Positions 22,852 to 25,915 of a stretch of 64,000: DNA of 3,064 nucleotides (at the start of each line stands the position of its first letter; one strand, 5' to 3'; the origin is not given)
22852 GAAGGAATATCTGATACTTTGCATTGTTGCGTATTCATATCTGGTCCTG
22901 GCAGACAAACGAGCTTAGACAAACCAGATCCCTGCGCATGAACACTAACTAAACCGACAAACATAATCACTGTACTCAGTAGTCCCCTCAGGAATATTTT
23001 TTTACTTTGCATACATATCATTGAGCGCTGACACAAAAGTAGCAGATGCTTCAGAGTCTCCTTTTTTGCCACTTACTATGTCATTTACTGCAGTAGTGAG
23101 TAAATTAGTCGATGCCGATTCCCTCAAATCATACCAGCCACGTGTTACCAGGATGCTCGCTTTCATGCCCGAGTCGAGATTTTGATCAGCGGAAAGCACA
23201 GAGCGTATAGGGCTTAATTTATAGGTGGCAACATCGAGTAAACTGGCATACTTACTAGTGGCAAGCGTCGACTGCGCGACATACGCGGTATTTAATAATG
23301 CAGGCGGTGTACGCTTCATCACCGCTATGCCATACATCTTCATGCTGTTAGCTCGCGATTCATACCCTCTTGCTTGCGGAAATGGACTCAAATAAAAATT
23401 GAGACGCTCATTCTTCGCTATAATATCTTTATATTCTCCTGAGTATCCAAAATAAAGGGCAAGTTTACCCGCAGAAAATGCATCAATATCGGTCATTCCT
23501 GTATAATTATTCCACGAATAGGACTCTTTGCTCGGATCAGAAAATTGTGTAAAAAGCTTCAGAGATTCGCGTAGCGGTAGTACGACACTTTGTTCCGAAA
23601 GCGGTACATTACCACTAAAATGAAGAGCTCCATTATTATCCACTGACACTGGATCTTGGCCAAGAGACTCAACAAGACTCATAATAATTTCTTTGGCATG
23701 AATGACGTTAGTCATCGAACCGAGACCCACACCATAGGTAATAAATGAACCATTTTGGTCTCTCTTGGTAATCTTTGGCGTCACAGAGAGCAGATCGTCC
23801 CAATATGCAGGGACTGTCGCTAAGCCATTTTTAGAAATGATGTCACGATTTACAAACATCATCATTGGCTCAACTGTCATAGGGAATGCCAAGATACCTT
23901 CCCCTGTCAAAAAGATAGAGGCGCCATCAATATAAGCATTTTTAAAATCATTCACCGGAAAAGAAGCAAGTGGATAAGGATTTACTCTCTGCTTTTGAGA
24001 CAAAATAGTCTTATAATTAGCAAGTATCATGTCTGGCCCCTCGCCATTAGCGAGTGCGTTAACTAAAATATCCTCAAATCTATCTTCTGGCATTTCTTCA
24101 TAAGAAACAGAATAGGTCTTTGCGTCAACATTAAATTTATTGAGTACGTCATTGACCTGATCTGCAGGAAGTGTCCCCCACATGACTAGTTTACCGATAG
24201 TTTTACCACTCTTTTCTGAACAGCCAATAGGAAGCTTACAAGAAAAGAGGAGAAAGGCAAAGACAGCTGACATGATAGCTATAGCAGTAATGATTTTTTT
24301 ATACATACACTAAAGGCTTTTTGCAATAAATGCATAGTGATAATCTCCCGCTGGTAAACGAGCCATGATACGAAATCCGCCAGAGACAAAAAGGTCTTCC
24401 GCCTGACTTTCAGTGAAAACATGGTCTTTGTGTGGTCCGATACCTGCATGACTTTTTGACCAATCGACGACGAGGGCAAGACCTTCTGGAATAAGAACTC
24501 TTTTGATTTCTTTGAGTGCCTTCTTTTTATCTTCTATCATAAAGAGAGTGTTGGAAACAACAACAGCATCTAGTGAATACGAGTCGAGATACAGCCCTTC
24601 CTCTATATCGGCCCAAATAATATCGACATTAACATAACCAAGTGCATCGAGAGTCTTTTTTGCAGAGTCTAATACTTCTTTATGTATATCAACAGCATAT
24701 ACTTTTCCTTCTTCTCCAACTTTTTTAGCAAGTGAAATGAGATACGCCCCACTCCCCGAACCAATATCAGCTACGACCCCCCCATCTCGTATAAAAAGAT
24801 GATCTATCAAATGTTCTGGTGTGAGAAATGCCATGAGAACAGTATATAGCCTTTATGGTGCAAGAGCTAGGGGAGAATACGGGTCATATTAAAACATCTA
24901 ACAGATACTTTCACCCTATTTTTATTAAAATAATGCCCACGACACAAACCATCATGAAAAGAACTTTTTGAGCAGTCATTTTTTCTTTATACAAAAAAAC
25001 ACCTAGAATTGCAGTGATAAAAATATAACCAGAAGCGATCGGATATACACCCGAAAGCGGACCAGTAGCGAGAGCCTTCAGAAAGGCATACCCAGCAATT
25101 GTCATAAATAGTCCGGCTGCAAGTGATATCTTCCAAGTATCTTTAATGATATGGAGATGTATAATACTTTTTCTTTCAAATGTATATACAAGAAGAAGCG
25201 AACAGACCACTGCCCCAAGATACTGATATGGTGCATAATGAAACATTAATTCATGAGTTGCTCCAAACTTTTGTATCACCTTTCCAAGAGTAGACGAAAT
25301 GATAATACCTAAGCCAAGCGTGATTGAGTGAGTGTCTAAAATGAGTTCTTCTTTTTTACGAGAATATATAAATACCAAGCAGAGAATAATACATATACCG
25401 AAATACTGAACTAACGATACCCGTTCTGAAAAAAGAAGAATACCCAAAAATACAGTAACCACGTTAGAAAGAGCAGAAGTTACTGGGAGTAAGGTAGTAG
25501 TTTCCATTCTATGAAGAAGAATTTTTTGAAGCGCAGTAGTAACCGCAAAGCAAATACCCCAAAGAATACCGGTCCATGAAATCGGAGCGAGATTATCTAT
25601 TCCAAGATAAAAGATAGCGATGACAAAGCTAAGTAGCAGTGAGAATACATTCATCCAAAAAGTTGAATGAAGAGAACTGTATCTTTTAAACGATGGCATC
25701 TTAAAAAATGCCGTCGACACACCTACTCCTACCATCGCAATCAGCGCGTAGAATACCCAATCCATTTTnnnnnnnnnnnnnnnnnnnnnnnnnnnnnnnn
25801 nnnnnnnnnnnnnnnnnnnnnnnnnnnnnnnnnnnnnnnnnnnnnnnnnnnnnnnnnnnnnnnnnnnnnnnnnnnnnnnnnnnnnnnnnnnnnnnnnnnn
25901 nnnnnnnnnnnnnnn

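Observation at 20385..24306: Tandem TrbC/VirB2-like pilin-fold proteins, one fused to a ~38-cysteine ectodomain, with an orphan solute-binding lipoprotein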

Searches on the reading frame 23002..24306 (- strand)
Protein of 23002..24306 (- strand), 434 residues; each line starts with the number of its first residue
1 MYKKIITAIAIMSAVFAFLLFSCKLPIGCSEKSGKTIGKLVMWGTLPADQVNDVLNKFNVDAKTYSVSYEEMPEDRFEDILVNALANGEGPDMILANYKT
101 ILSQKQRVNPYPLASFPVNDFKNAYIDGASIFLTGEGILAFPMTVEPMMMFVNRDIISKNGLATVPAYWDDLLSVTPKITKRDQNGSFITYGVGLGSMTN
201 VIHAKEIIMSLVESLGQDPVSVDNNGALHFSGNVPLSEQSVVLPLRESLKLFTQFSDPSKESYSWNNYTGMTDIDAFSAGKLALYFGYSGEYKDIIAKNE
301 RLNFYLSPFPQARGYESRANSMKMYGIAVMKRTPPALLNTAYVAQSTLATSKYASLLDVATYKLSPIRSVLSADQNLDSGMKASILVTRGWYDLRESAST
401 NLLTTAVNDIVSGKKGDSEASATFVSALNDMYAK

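Call 3: search_protein_families(library=pfam, proteins=[window:23002-24306:-], max_evalue=10)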
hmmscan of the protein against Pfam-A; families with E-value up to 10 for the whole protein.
window:23002-24306:- (434 aa): 2 families
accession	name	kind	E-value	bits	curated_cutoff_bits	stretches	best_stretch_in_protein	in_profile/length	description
PF13416.11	SBP_bac_8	-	1.1e-13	52.1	27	1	56-338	4-234/279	Bacterial extracellular solute-binding protein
PF01547.30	SBP_bac_1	-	1.2e-12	48.9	26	1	56-316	15-273/307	Bacterial extracellular solute-binding protein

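Call 10: search_protein_families(library=ncbifam, proteins=[window:23002-24306:-], max_evalue=1)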
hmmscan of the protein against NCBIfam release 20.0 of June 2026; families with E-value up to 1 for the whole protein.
window:23002-24306:- (434 aa): 1 family
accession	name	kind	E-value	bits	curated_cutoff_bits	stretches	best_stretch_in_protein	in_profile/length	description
NF053763.1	ABCarbgalBndGanS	equivalog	0.065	12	700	1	38-186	39-183/420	galactooligosaccharide ABC transporter substrate-binding protein GanS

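Call 65: search_solved_structures(query=window:23002-24306:-, max_evalue=0.01)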
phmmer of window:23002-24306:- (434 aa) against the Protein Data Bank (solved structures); distinct sequences matched with E-value up to 0.01: 0.

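Call 68: search_solved_structures(query=A8, max_evalue=0.01)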
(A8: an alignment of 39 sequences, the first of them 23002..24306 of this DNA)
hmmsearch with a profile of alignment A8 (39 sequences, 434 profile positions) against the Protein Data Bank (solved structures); distinct sequences matched with E-value up to 0.01: 472 (the best 60 are shown).
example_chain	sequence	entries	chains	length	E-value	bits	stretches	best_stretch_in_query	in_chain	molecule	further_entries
4r9f_A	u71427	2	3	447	3.1e-17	65.5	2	10-190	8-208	MBP1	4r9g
8jbg_B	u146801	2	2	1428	7.7e-17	64.2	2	29-184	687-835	Neuromedin-K receptor (NK3R-pFastbac1) | NK3R-pFastbac1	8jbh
9vus_A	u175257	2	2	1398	2.2e-16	62.8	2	32-184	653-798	Soluble cytochrome b562,2-oxoglutarate receptor 1,Soluble cytochrome b562,2-oxoglutarate r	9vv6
4qrz_A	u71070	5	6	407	4.5e-13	51.8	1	39-184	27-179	ABC-TYPE SUGAR TRANSPORTER | ABC transporter, substrate binding protein (Sugar)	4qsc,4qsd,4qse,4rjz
5u2p_A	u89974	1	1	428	1.2e-12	50.5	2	278-372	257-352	Sugar ABC transporter substrate-binding protein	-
9p0x_T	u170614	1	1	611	1.7e-10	43.3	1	6-184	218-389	Tissue factor,Maltose/maltodextrin-binding periplasmic protein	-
8art_A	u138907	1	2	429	1.8e-10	43.2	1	47-184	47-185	Putative secreted maltose-binding protein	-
7nbz_A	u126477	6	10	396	2.5e-09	39.5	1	137-185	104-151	Sulfoquinovosyl binding protein | Sulfoquinovosyl glycerol-binding protein SmoF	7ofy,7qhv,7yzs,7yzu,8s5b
3quf_A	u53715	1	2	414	3.5e-09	39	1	37-184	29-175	Extracellular solute-binding protein, family 1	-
8c8f_A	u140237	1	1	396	6.8e-09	38.1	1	19-185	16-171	Maltose/maltodextrin-binding periplasmic protein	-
1urg_A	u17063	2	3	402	7.2e-09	38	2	36-177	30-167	MALTOSE-BINDING PROTEIN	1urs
6ob5_B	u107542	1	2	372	9.1e-09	37.6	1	58-185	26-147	Maltodextrin-binding protein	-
1mdq_A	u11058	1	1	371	1e-08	37.5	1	61-185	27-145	MALTODEXTRIN BINDING PROTEIN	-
8tnp_C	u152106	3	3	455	1e-08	37.5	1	35-185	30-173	Maltose/maltodextrin-binding periplasmic protein,SD40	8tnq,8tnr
9ivp_B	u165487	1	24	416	1.1e-08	37.4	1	24-185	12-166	Maltodextrin-binding protein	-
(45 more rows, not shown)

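Call 80: find_related_loci(query=A8, collection=metagenome_contigs, flank=6000)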
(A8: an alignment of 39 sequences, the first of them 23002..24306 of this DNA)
Query A8 (434 aa) in metagenome_contigs; peptide patterns used: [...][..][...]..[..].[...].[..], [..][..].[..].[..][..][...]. (x = any residue, [..] = any of these).
600 stretches matched a pattern (row limit reached: there are more); 569 encode a relative of the query (tblastn E <= 1e-3); the best 80 are kept; 80 distinct loci.
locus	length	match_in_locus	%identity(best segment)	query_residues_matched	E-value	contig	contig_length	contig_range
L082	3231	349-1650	40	1-433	1e-102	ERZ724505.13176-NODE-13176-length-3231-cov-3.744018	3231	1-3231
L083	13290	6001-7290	39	1-434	7e-100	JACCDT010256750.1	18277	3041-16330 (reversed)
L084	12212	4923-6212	39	1-434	1e-99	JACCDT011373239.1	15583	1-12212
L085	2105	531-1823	39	1-432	5e-102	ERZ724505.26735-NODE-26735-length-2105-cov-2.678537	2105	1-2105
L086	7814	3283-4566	40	1-432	6e-96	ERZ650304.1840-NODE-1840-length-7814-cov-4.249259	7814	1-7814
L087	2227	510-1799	35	1-432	5e-96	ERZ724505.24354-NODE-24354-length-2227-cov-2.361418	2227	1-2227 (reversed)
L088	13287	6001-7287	39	1-432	2e-93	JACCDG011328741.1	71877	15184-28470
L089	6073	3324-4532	36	2-412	1e-75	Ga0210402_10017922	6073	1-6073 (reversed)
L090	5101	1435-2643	35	2-412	3e-74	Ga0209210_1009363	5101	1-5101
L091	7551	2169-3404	33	2-420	9e-72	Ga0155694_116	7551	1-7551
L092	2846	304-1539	35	5-420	4e-71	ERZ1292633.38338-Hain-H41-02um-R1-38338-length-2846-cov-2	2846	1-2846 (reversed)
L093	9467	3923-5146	35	9-420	2e-70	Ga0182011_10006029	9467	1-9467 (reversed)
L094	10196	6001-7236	32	2-420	2e-69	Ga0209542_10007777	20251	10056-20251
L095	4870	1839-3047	34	2-412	7e-69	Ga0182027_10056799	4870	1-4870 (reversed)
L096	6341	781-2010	33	2-420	6e-69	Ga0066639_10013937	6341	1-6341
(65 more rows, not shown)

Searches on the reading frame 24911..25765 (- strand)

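Call 8: search_protein_families(library=pfam, proteins=[window:24911-25765:-], max_evalue=0.001)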
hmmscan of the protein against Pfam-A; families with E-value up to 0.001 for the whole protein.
window:24911-25765:- (284 aa): 1 family
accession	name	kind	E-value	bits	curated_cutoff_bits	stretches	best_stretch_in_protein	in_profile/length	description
PF00892.27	EamA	-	1.8e-16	61.1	28.2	2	150-281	6-133/135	EamA-like transporter family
